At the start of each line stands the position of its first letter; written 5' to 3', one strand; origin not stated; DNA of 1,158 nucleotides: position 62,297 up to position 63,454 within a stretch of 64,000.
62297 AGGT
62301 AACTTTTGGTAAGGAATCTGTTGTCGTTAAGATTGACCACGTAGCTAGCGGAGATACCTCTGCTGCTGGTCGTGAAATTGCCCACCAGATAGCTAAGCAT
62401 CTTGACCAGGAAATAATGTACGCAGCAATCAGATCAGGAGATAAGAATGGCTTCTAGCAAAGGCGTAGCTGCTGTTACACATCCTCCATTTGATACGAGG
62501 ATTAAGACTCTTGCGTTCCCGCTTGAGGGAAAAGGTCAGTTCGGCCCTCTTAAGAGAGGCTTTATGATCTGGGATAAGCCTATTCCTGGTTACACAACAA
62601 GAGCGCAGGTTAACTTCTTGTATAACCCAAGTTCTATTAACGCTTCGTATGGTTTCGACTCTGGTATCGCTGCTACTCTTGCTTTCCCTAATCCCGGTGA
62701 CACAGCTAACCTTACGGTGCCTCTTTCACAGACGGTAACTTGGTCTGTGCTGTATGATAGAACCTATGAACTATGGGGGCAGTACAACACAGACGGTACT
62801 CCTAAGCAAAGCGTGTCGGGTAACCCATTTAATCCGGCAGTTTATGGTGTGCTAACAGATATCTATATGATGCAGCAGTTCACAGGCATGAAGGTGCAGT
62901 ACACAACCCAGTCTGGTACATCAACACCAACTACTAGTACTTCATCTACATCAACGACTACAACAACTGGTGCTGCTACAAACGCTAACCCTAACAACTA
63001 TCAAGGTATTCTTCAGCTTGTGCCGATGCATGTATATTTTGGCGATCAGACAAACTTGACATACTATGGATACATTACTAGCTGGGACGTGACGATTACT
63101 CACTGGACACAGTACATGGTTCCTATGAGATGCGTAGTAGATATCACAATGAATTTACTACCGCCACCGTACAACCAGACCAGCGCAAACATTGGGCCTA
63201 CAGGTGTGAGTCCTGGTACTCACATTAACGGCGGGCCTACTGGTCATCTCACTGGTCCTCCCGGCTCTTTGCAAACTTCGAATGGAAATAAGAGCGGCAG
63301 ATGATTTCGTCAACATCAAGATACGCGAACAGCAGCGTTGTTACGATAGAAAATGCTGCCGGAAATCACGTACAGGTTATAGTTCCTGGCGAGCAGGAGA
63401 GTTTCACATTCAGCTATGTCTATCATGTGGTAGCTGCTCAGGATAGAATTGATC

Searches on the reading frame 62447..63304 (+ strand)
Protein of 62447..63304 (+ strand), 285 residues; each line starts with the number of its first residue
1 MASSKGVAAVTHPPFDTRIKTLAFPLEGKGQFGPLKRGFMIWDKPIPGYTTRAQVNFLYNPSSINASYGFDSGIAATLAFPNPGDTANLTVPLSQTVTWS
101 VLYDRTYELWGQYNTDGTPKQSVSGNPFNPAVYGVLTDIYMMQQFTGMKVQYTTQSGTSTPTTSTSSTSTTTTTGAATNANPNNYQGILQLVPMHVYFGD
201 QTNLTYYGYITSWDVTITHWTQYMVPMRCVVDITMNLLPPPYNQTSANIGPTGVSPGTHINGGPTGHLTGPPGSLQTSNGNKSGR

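Call 69: find_encoding_contigs(protein=window:62447-63304:+, flank=10000, max_places=1)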
Protein window:62447-63304:+ (285 aa): 5 contigs read that carry it; 1 place shown.
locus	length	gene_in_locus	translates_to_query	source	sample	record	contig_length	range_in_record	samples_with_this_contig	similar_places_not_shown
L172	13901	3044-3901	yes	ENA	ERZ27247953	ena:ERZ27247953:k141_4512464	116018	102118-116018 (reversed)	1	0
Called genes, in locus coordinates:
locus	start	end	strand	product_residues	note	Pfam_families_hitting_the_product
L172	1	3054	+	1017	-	?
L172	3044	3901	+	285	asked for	-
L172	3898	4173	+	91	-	-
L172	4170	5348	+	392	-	PF05954:Phage_GPD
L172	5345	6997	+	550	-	PF04717:Phage_base_V (weak), PF12708:Pect-lyase_RHGA_epim, PF22842:Pel9A-like_beta_helix (weak), PF24146:K1-lyase_C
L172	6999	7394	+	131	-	PF04965:GPW_gp25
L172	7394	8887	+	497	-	-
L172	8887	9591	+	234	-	-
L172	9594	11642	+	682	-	-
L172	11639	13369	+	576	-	-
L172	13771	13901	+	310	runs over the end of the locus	-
